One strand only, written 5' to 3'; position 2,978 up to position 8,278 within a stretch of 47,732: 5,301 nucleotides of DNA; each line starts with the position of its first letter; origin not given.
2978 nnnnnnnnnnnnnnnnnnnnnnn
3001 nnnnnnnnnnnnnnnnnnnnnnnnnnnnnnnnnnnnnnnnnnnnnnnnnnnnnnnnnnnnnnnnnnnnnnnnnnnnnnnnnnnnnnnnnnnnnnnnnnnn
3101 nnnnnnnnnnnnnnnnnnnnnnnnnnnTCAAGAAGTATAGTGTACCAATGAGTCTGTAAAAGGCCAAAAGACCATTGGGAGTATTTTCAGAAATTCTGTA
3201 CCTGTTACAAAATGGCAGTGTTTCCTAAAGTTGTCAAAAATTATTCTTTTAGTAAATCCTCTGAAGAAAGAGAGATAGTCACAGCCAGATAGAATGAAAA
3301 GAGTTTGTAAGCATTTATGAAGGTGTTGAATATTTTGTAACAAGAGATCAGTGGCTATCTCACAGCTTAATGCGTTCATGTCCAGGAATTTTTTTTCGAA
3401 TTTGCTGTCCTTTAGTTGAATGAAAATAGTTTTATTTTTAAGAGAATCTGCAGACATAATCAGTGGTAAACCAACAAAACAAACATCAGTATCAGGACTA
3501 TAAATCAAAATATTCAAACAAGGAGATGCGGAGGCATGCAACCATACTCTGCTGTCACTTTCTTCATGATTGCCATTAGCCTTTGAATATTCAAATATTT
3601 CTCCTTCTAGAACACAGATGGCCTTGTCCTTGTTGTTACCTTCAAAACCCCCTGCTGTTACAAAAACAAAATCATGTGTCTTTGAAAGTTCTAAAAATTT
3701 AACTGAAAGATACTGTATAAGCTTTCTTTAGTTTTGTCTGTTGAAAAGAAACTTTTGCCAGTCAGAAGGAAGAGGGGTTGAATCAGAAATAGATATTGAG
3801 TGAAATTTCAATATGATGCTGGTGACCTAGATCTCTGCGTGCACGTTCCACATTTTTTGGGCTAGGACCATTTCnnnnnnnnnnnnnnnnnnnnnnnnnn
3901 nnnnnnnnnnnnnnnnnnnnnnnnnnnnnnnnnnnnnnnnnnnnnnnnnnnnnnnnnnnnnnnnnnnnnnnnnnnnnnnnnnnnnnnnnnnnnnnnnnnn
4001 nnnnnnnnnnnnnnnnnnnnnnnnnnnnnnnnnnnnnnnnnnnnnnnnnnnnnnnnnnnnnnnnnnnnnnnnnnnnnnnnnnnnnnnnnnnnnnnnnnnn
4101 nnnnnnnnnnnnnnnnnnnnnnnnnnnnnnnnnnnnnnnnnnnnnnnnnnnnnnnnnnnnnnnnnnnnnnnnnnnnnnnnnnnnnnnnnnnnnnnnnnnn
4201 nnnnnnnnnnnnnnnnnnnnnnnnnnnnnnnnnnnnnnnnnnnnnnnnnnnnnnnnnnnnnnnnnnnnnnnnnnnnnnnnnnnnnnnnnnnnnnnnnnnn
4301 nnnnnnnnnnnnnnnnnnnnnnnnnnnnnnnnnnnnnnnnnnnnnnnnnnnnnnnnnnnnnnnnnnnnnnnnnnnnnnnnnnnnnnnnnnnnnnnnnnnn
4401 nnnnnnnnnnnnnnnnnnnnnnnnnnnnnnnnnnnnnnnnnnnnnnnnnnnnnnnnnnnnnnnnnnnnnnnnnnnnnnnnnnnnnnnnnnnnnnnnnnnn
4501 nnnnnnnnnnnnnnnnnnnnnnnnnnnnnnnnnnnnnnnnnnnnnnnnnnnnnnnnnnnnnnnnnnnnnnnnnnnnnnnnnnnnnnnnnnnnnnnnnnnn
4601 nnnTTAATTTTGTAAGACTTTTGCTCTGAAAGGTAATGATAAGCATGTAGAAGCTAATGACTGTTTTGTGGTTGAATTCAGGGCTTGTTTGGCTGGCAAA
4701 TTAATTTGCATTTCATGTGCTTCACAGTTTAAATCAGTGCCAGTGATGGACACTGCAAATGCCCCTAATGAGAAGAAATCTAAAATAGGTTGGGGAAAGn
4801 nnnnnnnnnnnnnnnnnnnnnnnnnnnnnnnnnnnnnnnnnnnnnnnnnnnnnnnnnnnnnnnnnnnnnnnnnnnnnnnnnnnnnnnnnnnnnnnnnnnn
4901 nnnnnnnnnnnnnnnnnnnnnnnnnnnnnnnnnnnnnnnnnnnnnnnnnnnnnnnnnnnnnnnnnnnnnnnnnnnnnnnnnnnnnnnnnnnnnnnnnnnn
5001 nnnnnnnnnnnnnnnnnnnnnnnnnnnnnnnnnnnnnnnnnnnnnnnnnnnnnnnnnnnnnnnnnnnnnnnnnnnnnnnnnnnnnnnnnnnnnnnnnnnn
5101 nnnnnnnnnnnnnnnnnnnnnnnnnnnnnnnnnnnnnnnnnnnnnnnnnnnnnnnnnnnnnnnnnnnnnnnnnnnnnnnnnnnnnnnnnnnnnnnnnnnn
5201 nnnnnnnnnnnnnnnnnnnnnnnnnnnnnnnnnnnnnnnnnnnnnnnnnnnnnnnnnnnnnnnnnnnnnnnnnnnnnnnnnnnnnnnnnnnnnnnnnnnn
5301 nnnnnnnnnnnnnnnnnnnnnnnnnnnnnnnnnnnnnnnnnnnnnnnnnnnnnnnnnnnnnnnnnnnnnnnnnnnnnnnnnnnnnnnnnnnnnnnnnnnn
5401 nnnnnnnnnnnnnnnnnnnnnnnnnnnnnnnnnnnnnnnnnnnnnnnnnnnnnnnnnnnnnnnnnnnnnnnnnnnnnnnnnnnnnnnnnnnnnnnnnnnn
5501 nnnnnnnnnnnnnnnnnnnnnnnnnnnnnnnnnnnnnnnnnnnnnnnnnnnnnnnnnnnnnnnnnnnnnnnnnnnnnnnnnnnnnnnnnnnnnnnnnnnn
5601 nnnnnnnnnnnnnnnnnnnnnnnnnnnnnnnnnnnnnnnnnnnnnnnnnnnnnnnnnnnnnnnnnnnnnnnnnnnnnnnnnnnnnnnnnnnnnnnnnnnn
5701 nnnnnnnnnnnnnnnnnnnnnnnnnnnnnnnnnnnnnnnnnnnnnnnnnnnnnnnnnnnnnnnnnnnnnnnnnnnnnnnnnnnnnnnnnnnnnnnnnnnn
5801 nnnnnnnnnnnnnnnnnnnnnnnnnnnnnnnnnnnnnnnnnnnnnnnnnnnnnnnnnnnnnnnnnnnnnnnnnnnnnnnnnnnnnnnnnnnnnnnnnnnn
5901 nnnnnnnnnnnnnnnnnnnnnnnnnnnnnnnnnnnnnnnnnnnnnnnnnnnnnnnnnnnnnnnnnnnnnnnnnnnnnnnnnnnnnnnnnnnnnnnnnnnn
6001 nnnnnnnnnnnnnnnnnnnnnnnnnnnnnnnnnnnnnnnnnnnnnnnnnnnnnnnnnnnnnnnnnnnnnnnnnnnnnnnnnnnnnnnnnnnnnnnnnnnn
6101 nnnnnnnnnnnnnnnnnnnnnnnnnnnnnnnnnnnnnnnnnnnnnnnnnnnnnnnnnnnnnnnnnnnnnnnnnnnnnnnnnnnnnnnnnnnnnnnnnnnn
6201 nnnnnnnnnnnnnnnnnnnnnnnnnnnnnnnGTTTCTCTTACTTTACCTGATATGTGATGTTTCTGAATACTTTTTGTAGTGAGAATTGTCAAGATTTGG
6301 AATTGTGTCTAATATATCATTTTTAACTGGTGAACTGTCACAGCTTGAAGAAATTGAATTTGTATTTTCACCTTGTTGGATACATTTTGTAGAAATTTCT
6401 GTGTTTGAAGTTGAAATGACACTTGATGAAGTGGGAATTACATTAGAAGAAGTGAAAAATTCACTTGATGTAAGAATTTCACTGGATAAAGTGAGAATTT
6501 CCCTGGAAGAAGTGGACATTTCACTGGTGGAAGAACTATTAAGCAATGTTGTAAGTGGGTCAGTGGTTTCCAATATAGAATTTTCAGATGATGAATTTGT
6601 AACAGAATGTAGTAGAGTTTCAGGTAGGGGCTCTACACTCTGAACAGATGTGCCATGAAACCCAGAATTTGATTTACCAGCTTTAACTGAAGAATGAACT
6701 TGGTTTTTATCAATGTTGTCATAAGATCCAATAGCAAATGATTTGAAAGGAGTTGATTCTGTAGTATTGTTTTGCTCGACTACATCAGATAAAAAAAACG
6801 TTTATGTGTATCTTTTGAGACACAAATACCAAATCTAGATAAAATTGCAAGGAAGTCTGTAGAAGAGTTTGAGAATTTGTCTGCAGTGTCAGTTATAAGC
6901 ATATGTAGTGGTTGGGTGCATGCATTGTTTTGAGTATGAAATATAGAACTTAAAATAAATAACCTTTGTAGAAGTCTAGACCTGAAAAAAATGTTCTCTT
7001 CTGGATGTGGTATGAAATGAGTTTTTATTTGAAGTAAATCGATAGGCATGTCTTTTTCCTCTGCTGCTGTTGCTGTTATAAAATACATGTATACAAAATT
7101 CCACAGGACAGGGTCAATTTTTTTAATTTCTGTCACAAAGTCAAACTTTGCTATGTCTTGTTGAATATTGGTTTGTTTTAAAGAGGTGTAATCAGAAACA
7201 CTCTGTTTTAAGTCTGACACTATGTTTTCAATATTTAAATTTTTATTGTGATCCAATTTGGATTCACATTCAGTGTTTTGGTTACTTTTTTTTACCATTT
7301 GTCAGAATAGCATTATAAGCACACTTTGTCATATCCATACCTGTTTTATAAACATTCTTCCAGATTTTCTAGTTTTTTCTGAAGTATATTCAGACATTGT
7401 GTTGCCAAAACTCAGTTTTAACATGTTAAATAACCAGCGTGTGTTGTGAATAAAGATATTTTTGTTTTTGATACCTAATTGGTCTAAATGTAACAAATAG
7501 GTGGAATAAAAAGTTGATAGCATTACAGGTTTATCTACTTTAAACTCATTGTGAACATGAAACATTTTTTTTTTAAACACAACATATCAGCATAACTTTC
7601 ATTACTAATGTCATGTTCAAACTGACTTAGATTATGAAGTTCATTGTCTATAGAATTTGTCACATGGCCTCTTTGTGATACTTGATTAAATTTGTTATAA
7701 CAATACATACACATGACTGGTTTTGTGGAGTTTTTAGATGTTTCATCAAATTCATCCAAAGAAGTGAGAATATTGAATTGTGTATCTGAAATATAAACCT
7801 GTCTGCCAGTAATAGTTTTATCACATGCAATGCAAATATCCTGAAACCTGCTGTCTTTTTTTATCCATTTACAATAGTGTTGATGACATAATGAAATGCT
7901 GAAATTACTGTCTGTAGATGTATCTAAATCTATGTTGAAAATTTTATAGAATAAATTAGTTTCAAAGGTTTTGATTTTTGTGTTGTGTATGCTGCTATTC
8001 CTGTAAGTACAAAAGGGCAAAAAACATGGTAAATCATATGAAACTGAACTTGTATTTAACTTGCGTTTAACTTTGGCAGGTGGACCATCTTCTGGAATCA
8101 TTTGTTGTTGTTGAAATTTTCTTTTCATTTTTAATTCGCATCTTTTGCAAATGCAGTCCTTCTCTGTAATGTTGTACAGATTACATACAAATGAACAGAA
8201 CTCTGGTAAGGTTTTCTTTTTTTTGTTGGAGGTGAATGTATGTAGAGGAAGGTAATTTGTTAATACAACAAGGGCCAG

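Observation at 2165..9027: Candidate undescribed large DNA-transposon-like element that carries a ~1,800-residue multi-domain gene, with unusual dyad-bearing direct terminal repeats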

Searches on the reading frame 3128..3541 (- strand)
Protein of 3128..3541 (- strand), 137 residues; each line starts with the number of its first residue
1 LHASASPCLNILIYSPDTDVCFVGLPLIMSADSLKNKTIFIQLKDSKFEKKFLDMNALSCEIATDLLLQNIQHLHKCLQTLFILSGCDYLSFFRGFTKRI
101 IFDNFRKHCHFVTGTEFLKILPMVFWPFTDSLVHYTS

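Call 7: search_protein_families(library=pfam, proteins=[window:3128-3541:-], max_evalue=1)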
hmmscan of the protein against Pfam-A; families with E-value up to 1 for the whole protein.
window:3128-3541:- (137 aa): 1 family
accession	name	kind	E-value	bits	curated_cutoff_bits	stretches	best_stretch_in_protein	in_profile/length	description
PF22166.2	ArnR1-like_WHD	-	0.1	13.2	26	1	28-79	33-84/90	ArnR1-like, winged-helix domain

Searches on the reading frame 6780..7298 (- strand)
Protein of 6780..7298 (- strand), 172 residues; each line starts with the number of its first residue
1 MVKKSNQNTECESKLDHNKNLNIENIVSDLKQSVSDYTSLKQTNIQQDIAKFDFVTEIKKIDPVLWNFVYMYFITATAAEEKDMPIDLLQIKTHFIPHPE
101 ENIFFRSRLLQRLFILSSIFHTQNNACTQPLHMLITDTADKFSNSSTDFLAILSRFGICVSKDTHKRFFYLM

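Call 7: search_protein_families(library=pfam, proteins=[window:6780-7298:-], max_evalue=1)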
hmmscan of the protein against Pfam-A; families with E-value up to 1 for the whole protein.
window:6780-7298:- (172 aa): 2 families
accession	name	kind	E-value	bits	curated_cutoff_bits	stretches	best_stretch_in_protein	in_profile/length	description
PF23808.1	DUF7181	-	0.11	13.2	27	1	17-53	48-85/153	Domain of unknown function (DUF7181)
PF00660.22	SRP1_TIP1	-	0.11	13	25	1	16-49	8-41/99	Seripauperin and TIP1 family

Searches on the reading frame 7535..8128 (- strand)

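Call 7: search_protein_families(library=pfam, proteins=[window:7535-8128:-], max_evalue=1)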
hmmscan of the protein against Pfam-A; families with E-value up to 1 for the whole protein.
window:7535-8128:- (197 aa): 1 family
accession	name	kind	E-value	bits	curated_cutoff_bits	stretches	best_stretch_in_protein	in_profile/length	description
PF16780.10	AIMP2_LysRS_bd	-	0.15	12.3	27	1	29-50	12-33/47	AIMP2 lysyl-tRNA synthetase binding domain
